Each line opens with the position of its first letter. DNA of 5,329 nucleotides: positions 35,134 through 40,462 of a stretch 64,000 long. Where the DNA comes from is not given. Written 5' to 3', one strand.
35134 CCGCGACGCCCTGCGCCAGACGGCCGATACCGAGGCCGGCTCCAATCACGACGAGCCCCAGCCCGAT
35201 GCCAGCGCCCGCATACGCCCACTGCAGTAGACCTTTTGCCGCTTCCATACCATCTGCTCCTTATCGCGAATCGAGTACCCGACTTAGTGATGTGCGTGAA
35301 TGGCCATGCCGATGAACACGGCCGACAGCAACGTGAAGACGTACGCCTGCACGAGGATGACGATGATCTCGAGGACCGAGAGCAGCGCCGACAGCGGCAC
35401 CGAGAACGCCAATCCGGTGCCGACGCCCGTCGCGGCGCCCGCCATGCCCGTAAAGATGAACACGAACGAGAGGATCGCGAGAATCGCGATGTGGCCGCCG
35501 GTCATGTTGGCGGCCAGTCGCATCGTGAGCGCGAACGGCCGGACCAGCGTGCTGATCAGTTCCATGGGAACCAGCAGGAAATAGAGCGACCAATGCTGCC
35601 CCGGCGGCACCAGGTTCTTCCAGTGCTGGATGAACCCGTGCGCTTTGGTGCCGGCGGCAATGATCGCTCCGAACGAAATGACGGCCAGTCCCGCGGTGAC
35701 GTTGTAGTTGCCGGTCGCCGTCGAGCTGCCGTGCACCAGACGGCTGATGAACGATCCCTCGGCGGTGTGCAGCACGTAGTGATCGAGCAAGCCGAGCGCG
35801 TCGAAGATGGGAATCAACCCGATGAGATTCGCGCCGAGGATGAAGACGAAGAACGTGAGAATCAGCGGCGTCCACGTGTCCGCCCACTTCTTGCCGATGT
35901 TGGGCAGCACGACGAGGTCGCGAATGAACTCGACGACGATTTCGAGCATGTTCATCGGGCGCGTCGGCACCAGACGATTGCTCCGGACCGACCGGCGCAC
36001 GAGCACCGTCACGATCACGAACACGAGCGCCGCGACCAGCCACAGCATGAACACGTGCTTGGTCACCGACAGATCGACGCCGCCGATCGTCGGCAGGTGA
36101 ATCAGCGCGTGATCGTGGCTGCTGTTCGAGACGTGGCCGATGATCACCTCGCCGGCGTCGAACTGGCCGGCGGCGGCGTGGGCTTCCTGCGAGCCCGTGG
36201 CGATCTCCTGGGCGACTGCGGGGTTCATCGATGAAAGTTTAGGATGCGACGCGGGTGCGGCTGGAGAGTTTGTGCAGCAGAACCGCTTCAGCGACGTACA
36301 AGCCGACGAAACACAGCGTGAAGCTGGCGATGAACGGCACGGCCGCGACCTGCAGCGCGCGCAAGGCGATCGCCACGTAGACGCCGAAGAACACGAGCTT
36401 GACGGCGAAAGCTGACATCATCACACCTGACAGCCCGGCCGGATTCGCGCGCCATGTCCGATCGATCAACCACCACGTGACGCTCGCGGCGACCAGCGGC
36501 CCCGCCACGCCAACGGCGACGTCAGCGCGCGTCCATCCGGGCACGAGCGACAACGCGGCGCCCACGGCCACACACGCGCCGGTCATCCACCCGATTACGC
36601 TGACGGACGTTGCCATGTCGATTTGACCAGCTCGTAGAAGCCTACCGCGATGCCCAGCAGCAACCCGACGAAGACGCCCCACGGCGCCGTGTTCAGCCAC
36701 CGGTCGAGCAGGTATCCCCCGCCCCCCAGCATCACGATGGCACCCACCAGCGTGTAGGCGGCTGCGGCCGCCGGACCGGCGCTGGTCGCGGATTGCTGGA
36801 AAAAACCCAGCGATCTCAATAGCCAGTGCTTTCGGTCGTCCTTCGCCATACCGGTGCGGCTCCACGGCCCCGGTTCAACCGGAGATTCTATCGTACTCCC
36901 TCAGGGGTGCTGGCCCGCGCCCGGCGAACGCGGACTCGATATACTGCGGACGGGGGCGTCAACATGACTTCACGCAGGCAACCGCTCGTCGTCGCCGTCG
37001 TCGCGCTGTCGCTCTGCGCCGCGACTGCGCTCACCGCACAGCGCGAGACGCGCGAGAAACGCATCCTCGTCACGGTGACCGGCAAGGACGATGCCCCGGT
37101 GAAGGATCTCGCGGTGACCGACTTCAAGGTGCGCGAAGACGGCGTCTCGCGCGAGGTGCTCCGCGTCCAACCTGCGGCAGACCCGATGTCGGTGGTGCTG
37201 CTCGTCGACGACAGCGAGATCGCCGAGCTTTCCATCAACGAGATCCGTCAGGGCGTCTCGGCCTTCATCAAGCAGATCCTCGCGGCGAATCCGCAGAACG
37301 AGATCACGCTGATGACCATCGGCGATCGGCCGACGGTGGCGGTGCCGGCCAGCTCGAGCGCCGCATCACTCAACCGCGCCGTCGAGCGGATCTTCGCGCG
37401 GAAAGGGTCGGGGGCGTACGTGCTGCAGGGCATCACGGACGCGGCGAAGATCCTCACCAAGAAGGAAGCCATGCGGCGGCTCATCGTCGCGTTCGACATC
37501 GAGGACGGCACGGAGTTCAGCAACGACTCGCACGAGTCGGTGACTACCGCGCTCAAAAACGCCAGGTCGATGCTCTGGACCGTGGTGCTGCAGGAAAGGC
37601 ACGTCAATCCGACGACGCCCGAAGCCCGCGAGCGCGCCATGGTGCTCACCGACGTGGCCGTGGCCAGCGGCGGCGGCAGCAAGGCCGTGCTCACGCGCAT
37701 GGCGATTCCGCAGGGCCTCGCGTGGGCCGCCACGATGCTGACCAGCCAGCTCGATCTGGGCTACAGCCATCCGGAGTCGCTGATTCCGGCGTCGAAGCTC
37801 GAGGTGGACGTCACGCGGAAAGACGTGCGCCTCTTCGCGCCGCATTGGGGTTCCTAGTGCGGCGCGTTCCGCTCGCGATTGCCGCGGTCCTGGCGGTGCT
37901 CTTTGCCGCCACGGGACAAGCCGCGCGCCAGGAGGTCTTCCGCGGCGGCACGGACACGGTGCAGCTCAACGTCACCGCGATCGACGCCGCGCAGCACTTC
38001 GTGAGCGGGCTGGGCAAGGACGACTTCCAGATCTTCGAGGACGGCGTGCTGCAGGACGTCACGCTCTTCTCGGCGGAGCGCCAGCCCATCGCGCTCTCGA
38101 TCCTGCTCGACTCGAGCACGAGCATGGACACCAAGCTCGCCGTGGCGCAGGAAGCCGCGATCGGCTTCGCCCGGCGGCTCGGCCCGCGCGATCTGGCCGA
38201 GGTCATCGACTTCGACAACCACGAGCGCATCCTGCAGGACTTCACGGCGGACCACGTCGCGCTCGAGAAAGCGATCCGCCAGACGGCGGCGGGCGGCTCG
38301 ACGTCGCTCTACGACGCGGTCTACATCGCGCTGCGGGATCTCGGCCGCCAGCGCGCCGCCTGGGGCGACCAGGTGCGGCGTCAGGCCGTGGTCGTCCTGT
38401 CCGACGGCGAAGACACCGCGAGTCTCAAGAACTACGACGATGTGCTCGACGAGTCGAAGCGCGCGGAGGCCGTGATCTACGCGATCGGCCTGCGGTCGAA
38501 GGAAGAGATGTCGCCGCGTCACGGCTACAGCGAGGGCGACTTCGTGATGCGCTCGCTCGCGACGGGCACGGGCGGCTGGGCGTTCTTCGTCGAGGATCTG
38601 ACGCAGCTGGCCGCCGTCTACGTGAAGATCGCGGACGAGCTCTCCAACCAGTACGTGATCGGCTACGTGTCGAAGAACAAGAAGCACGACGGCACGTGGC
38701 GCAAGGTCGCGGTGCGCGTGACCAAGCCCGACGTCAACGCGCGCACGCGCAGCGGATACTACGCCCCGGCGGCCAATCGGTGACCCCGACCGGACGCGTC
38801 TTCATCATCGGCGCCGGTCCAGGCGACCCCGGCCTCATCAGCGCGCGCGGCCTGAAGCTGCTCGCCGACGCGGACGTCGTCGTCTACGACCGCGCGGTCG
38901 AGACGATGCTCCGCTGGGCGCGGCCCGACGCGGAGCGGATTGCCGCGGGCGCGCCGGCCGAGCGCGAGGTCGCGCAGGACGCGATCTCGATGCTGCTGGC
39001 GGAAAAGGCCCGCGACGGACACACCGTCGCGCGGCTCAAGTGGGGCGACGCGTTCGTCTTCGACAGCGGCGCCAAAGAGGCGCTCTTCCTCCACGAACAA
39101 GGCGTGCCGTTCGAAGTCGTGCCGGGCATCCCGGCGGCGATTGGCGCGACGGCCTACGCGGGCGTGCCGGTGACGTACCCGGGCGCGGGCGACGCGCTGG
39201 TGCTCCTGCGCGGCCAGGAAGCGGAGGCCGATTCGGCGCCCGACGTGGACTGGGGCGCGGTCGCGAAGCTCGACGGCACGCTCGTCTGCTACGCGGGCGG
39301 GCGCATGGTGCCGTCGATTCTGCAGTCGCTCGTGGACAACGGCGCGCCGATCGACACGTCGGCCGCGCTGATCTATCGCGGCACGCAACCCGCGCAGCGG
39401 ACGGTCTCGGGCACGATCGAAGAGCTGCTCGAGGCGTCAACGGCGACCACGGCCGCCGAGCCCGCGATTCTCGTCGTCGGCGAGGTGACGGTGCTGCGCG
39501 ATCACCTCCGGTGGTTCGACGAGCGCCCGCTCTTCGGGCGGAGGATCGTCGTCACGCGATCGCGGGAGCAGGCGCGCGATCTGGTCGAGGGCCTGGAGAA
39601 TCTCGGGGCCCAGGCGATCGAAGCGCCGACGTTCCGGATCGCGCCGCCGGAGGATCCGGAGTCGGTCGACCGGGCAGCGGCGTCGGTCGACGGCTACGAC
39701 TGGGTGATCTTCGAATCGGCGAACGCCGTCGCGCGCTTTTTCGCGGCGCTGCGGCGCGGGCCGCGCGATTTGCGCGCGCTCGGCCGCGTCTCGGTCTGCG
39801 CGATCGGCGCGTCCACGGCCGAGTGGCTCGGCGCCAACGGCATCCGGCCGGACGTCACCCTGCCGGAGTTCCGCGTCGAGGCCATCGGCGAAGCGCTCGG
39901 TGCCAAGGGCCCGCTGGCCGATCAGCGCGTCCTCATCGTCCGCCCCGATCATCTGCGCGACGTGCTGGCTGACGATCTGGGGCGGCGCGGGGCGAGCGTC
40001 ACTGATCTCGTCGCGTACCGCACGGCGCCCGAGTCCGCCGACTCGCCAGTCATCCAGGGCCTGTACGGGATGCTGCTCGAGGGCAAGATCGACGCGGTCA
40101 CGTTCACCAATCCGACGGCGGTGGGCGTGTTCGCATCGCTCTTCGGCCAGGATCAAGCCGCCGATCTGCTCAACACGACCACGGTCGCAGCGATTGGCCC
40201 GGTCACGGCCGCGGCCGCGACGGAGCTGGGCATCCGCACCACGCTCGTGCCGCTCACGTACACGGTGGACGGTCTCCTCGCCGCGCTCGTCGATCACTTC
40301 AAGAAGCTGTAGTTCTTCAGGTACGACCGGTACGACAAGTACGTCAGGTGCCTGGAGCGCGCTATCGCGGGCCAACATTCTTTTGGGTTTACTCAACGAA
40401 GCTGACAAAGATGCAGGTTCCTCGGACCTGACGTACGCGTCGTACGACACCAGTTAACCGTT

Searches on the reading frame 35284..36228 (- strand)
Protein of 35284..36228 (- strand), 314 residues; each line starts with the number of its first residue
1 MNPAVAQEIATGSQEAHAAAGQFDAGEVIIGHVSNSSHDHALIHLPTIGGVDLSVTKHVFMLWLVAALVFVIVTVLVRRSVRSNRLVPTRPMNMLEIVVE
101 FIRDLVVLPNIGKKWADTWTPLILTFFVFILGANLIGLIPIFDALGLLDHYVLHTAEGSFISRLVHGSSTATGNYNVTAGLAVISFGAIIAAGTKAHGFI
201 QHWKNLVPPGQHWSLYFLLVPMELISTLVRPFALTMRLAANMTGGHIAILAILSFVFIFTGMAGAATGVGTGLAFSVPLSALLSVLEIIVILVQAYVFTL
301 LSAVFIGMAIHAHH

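Call 47: search_protein_families(library=pfam, proteins=[window:35284-36228:-], max_evalue=0.001)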
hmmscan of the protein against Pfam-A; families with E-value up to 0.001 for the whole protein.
window:35284-36228:- (314 aa): 1 family
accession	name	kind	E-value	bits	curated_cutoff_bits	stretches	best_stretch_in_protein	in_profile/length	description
PF00119.25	ATP-synt_A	-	3e-53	181.3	33.9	1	59-306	1-216/217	ATP synthase A chain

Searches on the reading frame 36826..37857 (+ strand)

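Call 47: search_protein_families(library=pfam, proteins=[window:36826-37857:+], max_evalue=0.001)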
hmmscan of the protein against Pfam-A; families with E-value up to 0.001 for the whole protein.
window:36826-37857:+ (343 aa): 2 families
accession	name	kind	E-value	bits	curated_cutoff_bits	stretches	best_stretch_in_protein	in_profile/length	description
PF13519.12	VWA_2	-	9.6e-08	33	27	1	123-224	1-105/107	von Willebrand factor type A domain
PF00092.34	VWA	-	6.2e-06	27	23.8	1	123-249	2-133/174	von Willebrand factor type A domain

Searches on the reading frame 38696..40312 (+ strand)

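Call 47: search_protein_families(library=pfam, proteins=[window:38696-40312:+], max_evalue=0.001)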
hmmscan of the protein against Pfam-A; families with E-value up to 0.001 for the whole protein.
window:38696-40312:+ (538 aa): 2 families
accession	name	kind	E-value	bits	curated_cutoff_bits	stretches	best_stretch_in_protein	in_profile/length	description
PF02602.20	HEM4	-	7.8e-56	189.2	27.5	1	295-528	2-230/231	Uroporphyrinogen-III synthase HemD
PF00590.25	TP_methylase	-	9.1e-44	150.4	27.8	1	35-244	2-211/212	Tetrapyrrole (Corrin/Porphyrin) Methylases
